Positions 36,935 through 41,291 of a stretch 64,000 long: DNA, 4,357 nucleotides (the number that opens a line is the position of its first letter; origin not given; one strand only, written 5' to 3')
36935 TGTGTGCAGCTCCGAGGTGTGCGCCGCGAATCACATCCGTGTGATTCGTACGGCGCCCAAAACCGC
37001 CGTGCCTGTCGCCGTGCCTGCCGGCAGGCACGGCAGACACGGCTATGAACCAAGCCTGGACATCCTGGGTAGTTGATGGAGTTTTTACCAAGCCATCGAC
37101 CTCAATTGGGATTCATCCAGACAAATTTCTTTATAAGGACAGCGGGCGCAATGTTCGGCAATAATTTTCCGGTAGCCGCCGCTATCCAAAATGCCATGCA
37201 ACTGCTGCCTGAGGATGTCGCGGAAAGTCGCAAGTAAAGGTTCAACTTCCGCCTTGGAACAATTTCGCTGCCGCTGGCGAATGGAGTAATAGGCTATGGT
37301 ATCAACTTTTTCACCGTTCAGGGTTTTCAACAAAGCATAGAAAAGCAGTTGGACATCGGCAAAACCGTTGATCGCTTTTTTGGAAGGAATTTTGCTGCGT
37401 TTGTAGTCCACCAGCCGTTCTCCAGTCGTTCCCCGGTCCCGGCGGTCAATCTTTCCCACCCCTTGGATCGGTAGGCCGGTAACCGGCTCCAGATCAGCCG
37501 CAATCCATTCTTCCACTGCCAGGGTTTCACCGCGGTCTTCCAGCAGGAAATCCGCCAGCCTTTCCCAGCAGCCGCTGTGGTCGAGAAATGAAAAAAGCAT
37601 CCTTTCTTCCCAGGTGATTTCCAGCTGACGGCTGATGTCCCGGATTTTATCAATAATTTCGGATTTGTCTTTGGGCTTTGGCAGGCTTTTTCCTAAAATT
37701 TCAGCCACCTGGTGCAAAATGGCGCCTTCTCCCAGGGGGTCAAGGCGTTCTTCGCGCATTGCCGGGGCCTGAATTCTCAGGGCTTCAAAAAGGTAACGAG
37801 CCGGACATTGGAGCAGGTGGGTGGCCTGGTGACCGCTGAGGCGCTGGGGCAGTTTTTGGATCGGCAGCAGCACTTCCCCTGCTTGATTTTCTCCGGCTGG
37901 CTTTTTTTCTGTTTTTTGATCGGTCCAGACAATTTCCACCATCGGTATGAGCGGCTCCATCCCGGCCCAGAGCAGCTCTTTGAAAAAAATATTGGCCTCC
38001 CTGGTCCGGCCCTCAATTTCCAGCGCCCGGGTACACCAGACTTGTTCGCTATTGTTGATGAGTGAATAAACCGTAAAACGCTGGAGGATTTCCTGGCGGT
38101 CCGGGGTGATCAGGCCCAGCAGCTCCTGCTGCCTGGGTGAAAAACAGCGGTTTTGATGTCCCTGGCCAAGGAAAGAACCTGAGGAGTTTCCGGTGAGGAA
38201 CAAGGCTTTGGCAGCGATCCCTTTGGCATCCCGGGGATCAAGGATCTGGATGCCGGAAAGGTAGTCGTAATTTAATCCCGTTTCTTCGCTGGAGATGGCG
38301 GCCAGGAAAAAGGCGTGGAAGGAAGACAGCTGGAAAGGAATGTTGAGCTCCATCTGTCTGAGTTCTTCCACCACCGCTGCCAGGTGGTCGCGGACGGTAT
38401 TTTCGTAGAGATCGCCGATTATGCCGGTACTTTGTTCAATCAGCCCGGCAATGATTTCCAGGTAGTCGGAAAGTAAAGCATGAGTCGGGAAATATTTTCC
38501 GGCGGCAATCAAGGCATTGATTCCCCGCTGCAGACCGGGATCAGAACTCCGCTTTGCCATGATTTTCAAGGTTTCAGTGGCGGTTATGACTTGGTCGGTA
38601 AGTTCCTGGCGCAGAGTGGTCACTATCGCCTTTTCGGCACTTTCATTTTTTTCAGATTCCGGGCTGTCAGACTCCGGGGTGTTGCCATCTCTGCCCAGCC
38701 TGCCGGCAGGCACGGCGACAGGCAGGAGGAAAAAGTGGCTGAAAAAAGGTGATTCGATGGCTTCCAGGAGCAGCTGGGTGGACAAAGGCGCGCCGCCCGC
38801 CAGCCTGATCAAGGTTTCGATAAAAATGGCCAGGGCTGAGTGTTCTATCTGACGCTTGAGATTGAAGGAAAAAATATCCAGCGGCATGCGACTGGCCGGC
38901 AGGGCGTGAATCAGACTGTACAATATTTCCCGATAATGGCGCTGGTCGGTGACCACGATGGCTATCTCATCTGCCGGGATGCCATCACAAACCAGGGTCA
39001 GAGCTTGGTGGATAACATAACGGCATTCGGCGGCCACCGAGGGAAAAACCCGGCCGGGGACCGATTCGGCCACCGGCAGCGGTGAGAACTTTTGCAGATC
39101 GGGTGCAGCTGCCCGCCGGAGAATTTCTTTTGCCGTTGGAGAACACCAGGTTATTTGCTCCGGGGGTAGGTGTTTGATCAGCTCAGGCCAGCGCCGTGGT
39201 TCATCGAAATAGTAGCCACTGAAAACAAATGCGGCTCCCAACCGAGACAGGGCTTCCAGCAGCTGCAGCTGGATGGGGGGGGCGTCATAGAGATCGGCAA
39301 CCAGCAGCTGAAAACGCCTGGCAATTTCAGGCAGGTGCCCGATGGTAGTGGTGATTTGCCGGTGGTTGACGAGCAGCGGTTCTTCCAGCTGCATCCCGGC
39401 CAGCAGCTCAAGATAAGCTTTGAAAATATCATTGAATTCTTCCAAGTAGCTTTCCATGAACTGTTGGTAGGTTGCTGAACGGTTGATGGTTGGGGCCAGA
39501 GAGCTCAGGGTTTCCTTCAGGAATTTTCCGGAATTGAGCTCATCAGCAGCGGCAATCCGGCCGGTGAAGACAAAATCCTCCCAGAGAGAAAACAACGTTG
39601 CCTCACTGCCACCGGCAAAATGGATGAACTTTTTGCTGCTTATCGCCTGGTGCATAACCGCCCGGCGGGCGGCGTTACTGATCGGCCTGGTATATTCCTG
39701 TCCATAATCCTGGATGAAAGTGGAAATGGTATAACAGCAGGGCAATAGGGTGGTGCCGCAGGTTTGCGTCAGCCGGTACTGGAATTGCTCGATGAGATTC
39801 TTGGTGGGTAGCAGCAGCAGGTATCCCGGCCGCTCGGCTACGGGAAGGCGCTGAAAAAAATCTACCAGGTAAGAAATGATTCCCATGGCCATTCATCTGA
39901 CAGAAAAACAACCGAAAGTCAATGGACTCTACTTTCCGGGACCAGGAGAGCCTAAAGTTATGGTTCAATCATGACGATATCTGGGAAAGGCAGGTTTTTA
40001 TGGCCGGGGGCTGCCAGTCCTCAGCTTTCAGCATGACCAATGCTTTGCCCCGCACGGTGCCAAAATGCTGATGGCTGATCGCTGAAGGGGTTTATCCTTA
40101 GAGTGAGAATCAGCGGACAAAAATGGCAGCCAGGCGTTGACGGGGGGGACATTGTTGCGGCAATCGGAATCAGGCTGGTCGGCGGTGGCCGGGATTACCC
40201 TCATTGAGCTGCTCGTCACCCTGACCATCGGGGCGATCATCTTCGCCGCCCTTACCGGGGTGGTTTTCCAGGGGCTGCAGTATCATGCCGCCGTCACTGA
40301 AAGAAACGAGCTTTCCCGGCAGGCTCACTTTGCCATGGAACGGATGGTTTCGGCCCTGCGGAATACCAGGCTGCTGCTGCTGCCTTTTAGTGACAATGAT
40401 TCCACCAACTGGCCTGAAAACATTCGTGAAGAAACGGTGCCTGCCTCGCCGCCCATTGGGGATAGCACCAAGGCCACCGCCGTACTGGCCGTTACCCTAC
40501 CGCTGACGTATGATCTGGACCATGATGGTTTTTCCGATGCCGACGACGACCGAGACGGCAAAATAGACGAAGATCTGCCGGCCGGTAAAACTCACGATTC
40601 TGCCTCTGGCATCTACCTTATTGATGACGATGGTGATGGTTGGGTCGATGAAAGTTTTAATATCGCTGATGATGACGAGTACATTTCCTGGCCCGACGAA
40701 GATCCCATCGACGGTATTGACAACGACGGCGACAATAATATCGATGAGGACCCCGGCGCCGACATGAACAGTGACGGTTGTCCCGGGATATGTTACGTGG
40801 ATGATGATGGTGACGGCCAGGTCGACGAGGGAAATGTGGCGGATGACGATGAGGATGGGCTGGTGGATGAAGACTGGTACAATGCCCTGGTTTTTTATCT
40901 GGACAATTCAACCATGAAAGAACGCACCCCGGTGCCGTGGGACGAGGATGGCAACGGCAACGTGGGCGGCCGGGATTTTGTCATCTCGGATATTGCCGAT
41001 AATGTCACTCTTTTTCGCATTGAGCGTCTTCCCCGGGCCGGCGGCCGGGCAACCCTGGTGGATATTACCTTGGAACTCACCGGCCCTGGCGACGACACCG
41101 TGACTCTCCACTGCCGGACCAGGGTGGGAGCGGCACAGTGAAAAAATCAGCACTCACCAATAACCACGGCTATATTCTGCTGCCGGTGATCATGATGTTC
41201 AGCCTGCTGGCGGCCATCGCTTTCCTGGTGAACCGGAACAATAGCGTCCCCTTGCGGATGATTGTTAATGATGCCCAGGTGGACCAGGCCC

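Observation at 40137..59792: Candidate new system: a glycan-engaging type IV filament machine with built-in signalling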

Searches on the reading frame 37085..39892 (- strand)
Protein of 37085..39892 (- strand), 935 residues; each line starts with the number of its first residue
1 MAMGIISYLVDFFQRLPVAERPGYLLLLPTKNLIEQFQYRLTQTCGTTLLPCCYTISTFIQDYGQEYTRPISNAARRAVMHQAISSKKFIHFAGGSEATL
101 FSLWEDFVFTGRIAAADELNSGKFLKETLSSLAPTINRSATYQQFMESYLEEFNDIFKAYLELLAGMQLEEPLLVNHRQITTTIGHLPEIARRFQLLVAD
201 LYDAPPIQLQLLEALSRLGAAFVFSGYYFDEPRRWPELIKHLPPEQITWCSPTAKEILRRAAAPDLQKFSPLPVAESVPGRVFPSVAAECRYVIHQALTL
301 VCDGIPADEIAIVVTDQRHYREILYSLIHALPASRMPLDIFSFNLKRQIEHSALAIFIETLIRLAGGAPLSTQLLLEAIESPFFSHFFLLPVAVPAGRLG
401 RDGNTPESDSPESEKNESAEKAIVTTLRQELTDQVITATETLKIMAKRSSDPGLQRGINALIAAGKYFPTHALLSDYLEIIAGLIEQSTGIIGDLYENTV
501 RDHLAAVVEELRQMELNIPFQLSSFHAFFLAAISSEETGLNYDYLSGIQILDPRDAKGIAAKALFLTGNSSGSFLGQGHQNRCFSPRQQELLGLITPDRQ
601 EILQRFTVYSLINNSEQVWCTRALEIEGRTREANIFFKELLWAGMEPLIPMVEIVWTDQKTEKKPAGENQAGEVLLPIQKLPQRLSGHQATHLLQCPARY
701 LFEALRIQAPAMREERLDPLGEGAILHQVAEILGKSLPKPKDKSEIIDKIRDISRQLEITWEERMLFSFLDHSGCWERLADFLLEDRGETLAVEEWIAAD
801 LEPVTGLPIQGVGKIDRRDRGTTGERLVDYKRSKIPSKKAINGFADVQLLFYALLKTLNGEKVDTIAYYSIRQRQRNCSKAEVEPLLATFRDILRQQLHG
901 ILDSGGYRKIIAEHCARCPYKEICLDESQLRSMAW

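Call 4: search_protein_families(library=pfam, proteins=[window:37085-39892:-], max_evalue=0.01)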
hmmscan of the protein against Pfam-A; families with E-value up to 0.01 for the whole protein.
window:37085-39892:- (935 aa): 1 family
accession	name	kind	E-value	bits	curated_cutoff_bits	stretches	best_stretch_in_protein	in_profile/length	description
PF12705.13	PDDEXK_1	-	1.2e-19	71.7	22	1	685-924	2-246/247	PD-(D/E)XK nuclease superfamily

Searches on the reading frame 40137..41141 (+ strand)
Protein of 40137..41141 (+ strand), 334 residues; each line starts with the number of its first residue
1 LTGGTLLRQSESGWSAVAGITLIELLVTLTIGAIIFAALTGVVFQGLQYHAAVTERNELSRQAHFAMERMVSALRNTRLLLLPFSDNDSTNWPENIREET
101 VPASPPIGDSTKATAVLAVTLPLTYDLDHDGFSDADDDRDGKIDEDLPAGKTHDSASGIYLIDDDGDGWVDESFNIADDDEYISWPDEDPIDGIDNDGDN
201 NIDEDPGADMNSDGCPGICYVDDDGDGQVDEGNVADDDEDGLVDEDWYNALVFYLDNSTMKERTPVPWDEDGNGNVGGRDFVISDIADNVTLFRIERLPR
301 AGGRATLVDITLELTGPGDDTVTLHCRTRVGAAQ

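Call 3: search_protein_families(library=pfam, proteins=[window:40137-41141:+], max_evalue=0.01)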
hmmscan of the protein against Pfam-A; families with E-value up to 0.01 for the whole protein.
window:40137-41141:+ (334 aa): 1 family
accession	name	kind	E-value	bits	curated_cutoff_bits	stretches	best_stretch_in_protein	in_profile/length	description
PF07963.17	N_methyl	-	3.6e-05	23.6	21.2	1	16-39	3-26/27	Prokaryotic N-terminal methylation motif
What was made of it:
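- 40137..41141 (+): g01, PilW/GspJ-like minor pilin (334 aa). Prepilin motif AG|ITLIELL. PF07963 N_methyl 23.6 bits (call 3).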

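Call 5: search_protein_families(library=ncbifam, proteins=[window:40137-41141:+], max_evalue=0.01)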
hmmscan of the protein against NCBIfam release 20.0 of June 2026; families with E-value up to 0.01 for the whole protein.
window:40137-41141:+ (334 aa): 1 family
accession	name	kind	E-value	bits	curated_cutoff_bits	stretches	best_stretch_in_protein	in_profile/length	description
TIGR02599.1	TIGR02599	subfamily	0.00014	21.2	256.5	1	19-79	1-61/361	Verru_Chthon cassette protein C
